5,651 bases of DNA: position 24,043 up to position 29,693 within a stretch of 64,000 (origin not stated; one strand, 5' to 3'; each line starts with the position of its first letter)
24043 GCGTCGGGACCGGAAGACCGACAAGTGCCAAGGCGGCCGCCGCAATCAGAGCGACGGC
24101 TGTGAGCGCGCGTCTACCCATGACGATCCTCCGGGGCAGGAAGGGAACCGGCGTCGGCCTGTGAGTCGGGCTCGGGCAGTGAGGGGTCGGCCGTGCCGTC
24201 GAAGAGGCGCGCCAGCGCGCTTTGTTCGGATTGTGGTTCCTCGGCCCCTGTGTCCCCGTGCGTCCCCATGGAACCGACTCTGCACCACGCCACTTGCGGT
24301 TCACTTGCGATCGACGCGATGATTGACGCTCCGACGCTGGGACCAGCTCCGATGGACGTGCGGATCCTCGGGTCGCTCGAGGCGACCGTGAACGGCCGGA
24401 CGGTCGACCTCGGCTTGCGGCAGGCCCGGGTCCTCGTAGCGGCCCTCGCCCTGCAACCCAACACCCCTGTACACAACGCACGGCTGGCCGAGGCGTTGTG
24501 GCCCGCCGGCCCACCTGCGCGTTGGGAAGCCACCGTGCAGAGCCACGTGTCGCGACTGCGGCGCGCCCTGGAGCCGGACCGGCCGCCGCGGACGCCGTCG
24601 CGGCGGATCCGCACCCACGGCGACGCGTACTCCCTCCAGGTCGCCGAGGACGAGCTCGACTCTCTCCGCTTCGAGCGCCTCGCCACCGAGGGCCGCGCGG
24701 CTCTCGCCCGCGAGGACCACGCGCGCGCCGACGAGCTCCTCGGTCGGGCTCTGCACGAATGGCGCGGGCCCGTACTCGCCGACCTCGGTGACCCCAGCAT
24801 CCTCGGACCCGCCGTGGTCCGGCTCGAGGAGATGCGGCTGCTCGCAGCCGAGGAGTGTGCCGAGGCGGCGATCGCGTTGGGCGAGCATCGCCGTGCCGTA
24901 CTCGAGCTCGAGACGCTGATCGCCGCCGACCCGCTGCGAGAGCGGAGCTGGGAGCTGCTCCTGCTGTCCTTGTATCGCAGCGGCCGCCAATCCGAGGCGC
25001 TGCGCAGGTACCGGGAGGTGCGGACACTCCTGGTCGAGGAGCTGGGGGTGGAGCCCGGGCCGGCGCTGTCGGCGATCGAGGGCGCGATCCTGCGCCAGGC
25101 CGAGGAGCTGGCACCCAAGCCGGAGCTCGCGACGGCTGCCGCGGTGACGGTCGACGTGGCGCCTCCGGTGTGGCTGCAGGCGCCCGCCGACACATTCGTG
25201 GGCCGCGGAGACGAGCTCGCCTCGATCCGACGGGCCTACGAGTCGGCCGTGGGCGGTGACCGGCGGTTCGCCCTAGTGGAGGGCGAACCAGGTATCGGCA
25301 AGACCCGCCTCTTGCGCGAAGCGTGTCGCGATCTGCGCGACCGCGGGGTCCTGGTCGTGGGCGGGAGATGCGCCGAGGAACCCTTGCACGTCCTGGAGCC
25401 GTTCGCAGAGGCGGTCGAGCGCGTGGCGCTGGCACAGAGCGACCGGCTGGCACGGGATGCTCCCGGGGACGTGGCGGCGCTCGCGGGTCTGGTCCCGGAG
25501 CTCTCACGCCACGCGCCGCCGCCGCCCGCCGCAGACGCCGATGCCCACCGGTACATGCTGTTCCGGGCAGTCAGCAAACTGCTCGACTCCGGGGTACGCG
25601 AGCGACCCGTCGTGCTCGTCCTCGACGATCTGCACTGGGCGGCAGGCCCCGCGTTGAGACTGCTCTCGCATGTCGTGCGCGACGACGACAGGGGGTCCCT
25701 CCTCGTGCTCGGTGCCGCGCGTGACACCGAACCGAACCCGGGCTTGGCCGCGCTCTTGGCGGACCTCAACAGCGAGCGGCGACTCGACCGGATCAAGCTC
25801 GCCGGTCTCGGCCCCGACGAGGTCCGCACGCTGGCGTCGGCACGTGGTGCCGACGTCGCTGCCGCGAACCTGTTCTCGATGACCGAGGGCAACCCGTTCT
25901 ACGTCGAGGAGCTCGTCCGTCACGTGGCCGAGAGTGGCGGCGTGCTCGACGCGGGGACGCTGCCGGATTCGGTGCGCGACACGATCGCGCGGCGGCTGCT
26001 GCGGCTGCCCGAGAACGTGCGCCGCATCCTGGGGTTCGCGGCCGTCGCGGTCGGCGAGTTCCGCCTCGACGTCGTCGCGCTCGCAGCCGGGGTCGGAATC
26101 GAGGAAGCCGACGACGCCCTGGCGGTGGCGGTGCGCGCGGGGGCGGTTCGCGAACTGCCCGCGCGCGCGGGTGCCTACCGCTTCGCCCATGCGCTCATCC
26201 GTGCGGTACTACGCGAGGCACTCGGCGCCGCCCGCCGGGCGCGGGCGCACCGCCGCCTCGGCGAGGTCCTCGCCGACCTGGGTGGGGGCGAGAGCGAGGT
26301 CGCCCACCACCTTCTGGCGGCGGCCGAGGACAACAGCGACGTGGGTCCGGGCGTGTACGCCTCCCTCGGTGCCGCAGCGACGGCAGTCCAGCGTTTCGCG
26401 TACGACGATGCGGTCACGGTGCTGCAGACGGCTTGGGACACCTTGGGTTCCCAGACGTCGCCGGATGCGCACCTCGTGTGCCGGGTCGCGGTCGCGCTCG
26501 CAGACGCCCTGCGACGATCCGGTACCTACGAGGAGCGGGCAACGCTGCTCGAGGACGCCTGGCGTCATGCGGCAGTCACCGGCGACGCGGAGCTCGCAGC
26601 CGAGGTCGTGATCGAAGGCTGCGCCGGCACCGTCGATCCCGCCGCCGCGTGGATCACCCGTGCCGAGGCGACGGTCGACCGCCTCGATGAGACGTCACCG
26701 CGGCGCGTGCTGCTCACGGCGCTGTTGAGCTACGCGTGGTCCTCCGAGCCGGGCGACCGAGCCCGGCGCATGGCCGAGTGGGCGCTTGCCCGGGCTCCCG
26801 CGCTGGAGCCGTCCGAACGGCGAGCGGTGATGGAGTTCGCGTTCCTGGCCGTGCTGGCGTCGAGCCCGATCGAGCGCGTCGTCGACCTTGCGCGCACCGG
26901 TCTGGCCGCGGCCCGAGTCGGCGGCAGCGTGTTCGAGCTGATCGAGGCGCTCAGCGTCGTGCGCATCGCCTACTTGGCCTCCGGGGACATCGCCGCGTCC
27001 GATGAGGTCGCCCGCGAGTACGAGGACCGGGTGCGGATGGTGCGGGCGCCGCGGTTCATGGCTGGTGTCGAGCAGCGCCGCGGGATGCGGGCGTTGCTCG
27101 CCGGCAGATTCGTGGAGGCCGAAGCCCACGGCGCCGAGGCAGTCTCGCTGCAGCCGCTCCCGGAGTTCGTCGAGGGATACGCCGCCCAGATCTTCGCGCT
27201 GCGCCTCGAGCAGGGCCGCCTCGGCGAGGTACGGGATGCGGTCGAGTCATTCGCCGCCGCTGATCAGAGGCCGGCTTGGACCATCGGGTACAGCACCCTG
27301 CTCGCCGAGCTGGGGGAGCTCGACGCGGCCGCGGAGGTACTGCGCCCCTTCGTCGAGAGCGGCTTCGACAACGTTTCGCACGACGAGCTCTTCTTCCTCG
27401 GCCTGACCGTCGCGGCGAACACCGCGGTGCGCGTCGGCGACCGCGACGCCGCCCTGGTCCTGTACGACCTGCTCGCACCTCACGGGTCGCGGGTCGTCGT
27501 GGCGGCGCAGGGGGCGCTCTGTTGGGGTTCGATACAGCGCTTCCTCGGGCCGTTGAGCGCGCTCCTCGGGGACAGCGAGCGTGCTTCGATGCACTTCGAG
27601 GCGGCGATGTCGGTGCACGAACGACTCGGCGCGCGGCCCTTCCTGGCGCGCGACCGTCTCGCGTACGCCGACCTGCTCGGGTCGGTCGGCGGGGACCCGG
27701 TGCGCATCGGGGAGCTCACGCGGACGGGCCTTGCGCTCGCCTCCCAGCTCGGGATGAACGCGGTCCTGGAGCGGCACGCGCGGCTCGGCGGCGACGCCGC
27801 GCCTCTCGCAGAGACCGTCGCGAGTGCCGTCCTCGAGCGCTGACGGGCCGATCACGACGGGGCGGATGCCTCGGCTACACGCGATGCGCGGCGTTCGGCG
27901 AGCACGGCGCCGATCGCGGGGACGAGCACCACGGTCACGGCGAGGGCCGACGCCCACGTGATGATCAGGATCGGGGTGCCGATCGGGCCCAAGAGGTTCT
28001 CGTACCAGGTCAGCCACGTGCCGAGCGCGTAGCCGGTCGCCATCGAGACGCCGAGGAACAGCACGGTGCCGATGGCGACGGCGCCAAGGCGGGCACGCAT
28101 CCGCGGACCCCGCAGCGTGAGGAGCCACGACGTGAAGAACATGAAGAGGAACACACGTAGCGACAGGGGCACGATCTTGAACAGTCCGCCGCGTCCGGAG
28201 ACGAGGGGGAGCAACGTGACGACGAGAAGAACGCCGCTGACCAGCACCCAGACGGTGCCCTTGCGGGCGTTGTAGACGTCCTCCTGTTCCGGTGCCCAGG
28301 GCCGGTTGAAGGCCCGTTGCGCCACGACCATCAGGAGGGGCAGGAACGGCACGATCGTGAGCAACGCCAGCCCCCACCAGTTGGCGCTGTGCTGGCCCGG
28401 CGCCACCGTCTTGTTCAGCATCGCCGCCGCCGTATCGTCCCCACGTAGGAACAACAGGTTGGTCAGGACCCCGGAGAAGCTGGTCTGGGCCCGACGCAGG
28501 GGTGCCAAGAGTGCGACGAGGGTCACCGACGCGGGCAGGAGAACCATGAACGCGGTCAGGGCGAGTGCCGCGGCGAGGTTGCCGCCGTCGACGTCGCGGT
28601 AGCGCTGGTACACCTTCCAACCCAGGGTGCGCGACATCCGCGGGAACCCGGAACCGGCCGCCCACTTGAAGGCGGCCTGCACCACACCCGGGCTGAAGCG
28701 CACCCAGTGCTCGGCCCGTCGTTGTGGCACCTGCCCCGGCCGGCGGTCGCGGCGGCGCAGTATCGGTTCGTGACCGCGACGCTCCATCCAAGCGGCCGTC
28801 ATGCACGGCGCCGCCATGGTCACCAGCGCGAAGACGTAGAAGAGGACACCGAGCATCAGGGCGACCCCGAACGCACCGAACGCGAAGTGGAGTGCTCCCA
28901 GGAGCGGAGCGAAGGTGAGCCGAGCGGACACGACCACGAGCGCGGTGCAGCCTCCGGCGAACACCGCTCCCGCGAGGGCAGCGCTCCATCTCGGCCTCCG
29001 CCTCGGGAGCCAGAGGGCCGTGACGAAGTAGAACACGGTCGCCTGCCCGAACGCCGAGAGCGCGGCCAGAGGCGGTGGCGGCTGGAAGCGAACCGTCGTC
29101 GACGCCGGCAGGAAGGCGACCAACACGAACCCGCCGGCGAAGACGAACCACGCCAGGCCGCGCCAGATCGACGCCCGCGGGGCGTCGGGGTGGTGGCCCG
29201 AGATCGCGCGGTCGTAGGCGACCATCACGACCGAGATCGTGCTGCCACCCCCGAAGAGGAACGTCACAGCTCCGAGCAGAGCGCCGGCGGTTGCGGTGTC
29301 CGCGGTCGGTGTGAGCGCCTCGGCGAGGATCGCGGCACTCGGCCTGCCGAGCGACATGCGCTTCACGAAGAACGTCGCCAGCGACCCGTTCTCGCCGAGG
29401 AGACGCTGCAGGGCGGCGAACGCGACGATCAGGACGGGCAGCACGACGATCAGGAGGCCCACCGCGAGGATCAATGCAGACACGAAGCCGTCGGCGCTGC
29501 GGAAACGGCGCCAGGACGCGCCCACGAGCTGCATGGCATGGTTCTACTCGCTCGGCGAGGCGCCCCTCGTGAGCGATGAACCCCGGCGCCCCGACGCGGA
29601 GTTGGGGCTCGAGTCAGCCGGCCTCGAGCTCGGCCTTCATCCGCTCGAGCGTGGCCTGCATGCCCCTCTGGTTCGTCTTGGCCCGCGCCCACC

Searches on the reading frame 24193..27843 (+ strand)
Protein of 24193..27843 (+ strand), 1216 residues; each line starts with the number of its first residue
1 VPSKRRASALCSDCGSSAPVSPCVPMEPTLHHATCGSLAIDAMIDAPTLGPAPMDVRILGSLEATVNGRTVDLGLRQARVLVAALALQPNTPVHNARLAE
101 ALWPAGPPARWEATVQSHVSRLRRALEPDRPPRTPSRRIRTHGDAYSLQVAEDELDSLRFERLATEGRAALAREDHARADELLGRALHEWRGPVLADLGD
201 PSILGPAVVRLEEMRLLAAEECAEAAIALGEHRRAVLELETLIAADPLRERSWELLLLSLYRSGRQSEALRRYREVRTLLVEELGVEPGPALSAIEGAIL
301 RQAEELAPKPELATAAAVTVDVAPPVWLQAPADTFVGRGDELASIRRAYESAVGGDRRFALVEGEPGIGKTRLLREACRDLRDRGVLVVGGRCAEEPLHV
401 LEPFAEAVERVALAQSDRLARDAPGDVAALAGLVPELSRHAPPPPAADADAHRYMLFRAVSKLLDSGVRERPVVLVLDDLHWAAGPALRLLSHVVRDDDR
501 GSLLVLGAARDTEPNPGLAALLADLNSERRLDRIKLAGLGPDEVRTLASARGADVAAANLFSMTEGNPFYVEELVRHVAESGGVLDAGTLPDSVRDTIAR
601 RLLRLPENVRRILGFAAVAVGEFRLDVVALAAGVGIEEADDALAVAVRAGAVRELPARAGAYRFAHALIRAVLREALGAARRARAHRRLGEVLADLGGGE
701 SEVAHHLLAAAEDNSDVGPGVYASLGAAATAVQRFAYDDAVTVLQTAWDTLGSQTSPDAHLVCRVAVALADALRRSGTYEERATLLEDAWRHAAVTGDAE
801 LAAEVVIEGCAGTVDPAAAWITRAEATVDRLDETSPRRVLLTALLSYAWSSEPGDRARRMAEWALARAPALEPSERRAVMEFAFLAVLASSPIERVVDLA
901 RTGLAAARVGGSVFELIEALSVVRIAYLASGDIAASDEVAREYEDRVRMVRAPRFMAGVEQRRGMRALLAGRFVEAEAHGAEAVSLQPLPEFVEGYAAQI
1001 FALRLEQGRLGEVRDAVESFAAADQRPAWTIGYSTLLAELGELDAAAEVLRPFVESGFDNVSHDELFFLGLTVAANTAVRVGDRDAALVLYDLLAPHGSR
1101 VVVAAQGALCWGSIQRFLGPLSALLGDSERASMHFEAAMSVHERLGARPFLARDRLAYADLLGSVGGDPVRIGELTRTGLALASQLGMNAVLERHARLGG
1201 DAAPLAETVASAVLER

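Call 7: search_protein_families(library=pfam, proteins=[window:24193-27843:+], max_evalue=0.01)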
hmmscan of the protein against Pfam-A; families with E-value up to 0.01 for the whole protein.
window:24193-27843:+ (1216 aa): 5 families
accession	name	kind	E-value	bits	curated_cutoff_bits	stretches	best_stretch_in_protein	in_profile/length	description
PF03704.23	BTAD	-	2.2e-43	148.6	22.1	1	155-300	1-146/146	Bacterial transcriptional activator domain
PF13191.12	AAA_16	-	1.6e-26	94.3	32.6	1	334-505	1-166/167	AAA ATPase domain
PF00486.34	Trans_reg_C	-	1.7e-07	31.7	26.2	1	71-141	4-69/77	Transcriptional regulatory protein, C terminal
PF13401.12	AAA_22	-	6.5e-06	26.9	27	1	356-504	4-119/130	AAA domain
PF25199.1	nSTAND_NTPase5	-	6.9e-05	23.1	34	0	323-387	7-71/145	Novel STAND NTPase 5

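Call 100: search_protein_families(library=ncbifam, proteins=[window:24352-27843:+], max_evalue=0.001)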
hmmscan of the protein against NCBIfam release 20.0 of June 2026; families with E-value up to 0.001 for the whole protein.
window:24352-27843:+ (1163 aa): 3 families
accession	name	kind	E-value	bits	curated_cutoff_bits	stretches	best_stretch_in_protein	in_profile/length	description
NF041231.1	BagI_FevR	exception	8.9e-46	156.6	500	1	21-300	12-276/315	AfsR/SARP family transcriptional regulator BagI/FevR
NF053617.1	SARPRegAfsRStmc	equivalog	5.6e-45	153.7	1430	1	4-321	32-337/986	SARP-family global regulator AfsR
TIGR03903.1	TOMM_kin_cyc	equivalog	7.7e-31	106.8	705.75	1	282-700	483-923/1267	TOMM system kinase/cyclase fusion protein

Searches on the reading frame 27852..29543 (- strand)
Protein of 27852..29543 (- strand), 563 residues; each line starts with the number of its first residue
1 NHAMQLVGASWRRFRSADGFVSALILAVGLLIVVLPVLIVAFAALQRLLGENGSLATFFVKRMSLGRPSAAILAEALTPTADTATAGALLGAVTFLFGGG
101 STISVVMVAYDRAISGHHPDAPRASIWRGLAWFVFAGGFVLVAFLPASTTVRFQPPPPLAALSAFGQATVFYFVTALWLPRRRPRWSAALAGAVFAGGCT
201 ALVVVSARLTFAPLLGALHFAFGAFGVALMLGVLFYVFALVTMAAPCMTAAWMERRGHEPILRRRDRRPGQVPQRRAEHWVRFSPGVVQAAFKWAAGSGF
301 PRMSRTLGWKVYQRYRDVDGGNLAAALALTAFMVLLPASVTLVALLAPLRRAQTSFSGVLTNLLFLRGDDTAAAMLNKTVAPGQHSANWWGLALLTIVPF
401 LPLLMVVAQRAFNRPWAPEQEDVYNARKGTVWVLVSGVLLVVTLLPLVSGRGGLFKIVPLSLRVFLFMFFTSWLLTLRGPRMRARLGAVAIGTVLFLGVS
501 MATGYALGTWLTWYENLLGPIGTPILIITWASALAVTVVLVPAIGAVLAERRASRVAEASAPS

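Call 7: search_protein_families(library=pfam, proteins=[window:27852-29543:-], max_evalue=0.01)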
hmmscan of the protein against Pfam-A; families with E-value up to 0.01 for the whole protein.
window:27852-29543:- (563 aa): 1 family
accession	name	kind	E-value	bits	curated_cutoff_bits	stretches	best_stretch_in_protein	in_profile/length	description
PF01855.24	POR_N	-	0.0037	17.5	27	0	401-436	87-125/231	Pyruvate flavodoxin/ferredoxin oxidoreductase, thiamine diP-bdg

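Call 88: search_protein_families(library=pfam, proteins=[window:27852-29543:-], max_evalue=0.01)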
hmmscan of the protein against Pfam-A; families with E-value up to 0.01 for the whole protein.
window:27852-29543:- (563 aa): 1 family
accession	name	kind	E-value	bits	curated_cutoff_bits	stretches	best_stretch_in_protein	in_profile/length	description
PF01855.24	POR_N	-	0.0037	17.5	27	0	401-436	87-125/231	Pyruvate flavodoxin/ferredoxin oxidoreductase, thiamine diP-bdg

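Call 100: search_protein_families(library=ncbifam, proteins=[window:27852-29543:-], max_evalue=0.001)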
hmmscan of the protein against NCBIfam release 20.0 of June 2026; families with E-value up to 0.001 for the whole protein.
window:27852-29543:- (563 aa): 0 families
